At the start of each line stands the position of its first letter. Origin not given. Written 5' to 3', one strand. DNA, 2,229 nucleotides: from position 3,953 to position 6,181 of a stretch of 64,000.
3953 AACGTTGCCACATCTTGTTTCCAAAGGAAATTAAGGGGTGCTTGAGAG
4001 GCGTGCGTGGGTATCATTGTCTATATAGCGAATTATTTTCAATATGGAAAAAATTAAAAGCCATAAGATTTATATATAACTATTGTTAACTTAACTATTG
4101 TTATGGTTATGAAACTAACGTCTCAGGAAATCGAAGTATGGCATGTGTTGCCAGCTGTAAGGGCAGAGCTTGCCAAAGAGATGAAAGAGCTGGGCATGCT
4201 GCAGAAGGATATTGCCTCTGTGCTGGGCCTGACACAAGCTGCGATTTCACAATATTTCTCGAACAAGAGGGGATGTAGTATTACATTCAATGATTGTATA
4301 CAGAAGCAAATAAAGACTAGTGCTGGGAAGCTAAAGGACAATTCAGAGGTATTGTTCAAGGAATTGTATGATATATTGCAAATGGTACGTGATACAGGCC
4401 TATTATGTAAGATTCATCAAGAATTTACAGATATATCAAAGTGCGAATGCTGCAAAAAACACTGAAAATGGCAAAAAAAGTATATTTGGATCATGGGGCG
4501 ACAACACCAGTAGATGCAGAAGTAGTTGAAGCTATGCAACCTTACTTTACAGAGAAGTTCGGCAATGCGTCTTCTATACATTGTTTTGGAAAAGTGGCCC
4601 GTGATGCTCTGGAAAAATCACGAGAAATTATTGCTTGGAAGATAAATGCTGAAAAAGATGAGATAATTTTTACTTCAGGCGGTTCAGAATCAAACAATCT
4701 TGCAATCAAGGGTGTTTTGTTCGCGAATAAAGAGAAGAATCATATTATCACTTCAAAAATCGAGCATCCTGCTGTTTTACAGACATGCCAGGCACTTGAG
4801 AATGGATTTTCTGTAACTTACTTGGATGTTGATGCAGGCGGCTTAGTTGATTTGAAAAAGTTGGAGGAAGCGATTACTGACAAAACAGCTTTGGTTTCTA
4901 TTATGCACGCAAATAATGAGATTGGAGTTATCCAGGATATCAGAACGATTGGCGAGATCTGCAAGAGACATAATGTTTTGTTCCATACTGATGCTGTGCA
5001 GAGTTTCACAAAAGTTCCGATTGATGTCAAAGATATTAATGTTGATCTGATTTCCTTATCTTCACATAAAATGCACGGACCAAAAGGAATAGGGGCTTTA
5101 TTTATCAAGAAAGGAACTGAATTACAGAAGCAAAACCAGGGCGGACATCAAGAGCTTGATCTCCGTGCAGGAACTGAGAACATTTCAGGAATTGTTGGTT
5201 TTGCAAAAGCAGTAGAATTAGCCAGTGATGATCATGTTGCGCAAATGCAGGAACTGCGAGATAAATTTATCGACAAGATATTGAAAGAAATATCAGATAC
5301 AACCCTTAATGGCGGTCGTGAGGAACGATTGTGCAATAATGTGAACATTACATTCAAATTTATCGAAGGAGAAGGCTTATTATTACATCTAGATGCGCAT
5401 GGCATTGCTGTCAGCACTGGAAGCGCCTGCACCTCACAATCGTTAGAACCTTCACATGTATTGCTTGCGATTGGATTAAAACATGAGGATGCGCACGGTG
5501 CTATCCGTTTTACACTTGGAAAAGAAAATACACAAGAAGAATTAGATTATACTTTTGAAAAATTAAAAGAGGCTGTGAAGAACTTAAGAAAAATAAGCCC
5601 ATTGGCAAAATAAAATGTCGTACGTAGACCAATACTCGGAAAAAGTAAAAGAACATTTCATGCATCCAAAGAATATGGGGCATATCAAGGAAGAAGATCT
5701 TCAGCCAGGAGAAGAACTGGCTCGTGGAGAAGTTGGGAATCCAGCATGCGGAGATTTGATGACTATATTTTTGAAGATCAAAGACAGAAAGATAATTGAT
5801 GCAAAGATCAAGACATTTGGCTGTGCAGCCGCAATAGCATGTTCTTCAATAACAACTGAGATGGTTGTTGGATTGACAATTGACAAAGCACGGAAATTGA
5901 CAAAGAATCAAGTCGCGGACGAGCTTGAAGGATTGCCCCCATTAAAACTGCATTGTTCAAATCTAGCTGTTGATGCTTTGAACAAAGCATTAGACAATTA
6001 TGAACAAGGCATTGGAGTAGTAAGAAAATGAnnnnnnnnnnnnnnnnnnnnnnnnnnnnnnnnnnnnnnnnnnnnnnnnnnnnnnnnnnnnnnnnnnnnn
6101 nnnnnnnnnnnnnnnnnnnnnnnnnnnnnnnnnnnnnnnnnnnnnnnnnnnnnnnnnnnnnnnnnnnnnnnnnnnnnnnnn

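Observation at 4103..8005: Compact sulfur-relay operon: HTH regulator, IscS, IscU, ThiI-like (dead PP-loop), TtuB-like GG carrier, TtuA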

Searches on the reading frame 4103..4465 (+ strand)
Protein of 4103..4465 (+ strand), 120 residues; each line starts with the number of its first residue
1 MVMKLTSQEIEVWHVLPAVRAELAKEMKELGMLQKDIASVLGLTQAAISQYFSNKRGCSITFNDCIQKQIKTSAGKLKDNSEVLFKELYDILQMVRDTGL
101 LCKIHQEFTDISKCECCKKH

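Call 3: search_protein_families(library=pfam, proteins=[window:4103-4465:+], max_evalue=0.01)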
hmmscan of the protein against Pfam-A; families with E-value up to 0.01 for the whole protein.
window:4103-4465:+ (120 aa): 3 families
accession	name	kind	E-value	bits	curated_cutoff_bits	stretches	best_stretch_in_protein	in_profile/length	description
PF01381.28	HTH_3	-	8.8e-06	26.1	23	1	23-56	1-34/55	Helix-turn-helix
PF00440.29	TetR_N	-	0.005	17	24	1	35-57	20-42/47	Bacterial regulatory proteins, tetR family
PF14932.11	HAUS-augmin3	-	0.0065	16.4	29.4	1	23-96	152-225/260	HAUS augmin-like complex subunit 3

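Call 4: search_protein_families(library=ncbifam, proteins=[window:4103-4465:+], max_evalue=0.01)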
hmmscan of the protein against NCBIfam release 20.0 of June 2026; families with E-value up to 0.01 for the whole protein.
window:4103-4465:+ (120 aa): 0 families

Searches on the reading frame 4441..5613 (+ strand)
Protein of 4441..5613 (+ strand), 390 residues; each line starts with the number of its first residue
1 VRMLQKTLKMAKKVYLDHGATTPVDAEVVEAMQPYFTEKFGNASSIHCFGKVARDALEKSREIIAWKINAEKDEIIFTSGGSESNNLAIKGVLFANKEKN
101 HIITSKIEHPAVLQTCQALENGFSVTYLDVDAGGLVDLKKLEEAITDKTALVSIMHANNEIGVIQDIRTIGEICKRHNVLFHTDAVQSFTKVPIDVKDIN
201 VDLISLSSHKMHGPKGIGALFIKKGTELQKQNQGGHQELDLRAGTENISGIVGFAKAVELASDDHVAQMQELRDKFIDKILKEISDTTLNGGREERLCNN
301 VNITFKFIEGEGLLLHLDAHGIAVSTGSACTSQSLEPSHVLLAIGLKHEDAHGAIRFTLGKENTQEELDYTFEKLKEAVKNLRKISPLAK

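Call 3: search_protein_families(library=pfam, proteins=[window:4441-5613:+], max_evalue=0.01)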
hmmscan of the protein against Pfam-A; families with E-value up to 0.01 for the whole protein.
window:4441-5613:+ (390 aa): 6 families
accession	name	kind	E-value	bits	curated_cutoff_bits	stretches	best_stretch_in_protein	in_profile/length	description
PF00266.25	Aminotran_5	-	2.2e-88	297.1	21.5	1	14-370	1-370/371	Aminotransferase class-V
PF01041.23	DegT_DnrJ_EryC1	-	2.5e-09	37.3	19.8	1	74-189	41-150/360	DegT/DnrJ/EryC1/StrS aminotransferase family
PF01212.27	Beta_elim_lyase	-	2.4e-08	34.1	27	1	70-207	45-196/288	Beta-eliminating lyase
PF00155.27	Aminotran_1_2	-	1.2e-06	28.5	19.7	1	34-184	28-185/361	Aminotransferase class I and II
PF00202.27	Aminotran_3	-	0.00066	18.9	30.5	0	42-101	57-119/403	Aminotransferase class-III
PF01053.26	Cys_Met_Meta_PP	-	0.001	18.1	27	1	97-186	89-175/381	Cys/Met metabolism PLP-dependent enzyme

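Call 4: search_protein_families(library=ncbifam, proteins=[window:4441-5613:+], max_evalue=0.01)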
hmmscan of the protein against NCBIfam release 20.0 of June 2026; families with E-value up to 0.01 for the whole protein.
window:4441-5613:+ (390 aa): 61 families (the best 25 are shown)
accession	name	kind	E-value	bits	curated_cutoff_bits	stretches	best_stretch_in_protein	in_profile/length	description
TIGR03402.1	FeS_nifS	equivalog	2.7e-163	543.1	530.75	1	14-388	1-379/379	cysteine desulfurase NifS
NF010611.0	PRK14012.1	equivalog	5e-136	453.9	548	1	10-388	3-388/406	IscS subfamily cysteine desulfurase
TIGR02006.1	IscS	equivalog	3.8e-134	447.7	643.2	1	10-388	1-384/402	IscS subfamily cysteine desulfurase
TIGR03403.1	nifS_epsilon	equivalog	2e-120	402.1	587.7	1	14-386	1-380/382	NifS family cysteine desulfurase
TIGR03235.1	DNA_S_dndA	equivalog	8e-117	390.5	480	1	15-358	1-352/353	cysteine desulfurase DndA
NF002806.0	PRK02948.1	subfamily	1.1e-102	343.9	304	1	14-381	2-374/381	IscS subfamily cysteine desulfurase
TIGR01979.1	sufS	subfamily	3.9e-51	174.2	475.1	1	4-380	10-400/403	SufS family cysteine desulfurase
TIGR01977.1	am_tr_V_EF2568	hypoth_equivalog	3.2e-45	154.8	377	1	14-377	1-375/376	cysteine desulfurase family protein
NF041166.1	f2_encap_cargo1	exception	1.4e-35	123.5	800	1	3-370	236-615/623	family 2A encapsulin nanocompartment cargo protein cysteine desulfurase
NF040779.1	Sec_lyase_SclA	exception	6.9e-33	114.1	525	1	14-378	1-376/378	selenocysteine lyase SclA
NF008126.0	PRK10874.1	equivalog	4.3e-32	111.7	607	1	11-380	18-397/401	cysteine desulfurase CsdA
NF006791.0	PRK09295.1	equivalog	1e-31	110.4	661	1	3-332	14-366/406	cysteine desulfurase SufS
TIGR03392.1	FeS_syn_CsdA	equivalog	5.3e-31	108.2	493.6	1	11-380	15-394/398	cysteine desulfurase CsdA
TIGR01976.1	am_tr_V_VC1184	hypoth_equivalog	7.8e-27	94.6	352.35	1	7-374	12-400/401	cysteine desulfurase-like protein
TIGR04343.1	egtE_PLP_lyase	equivalog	5.5e-15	55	400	1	53-258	52-261/370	ergothioneine biosynthesis PLP-dependent enzyme EgtE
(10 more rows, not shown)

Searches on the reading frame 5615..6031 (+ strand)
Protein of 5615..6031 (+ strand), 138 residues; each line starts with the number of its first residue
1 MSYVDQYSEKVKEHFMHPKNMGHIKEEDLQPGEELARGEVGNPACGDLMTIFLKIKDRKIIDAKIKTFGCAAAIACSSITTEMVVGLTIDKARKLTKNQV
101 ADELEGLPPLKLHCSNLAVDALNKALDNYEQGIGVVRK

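Call 3: search_protein_families(library=pfam, proteins=[window:5615-6031:+], max_evalue=0.01)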
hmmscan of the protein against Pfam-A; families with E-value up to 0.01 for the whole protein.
window:5615-6031:+ (138 aa): 1 family
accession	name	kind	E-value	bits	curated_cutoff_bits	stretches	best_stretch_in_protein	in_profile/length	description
PF01592.21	NifU_N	-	9.6e-42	142.6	22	1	6-131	1-122/127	NifU-like N terminal domain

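Call 4: search_protein_families(library=ncbifam, proteins=[window:5615-6031:+], max_evalue=0.01)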
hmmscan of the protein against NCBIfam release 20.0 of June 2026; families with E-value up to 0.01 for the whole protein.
window:5615-6031:+ (138 aa): 5 families
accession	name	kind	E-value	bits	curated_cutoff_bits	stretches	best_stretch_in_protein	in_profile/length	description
TIGR03419.1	NifU_clost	equivalog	3.8e-48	162.9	187.9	1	7-131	1-118/121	Fe-S cluster assembly scaffold protein NifU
TIGR01999.1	iscU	equivalog_domain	1.3e-37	128.6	192.4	1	7-131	1-121/124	Fe-S cluster assembly scaffold IscU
TIGR02000.1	NifU_proper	equivalog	2e-36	125.9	273.3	1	6-135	3-126/290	Fe-S cluster assembly protein NifU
TIGR01994.1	SUF_scaf_2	equivalog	1.3e-13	51.1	92.5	1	7-98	5-89/137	Fe-S cluster assembly sulfur transfer protein SufU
NF010016.0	PRK13493.1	equivalog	0.0065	16.2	369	1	48-123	118-192/227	chemoreceptor glutamine deamidase CheD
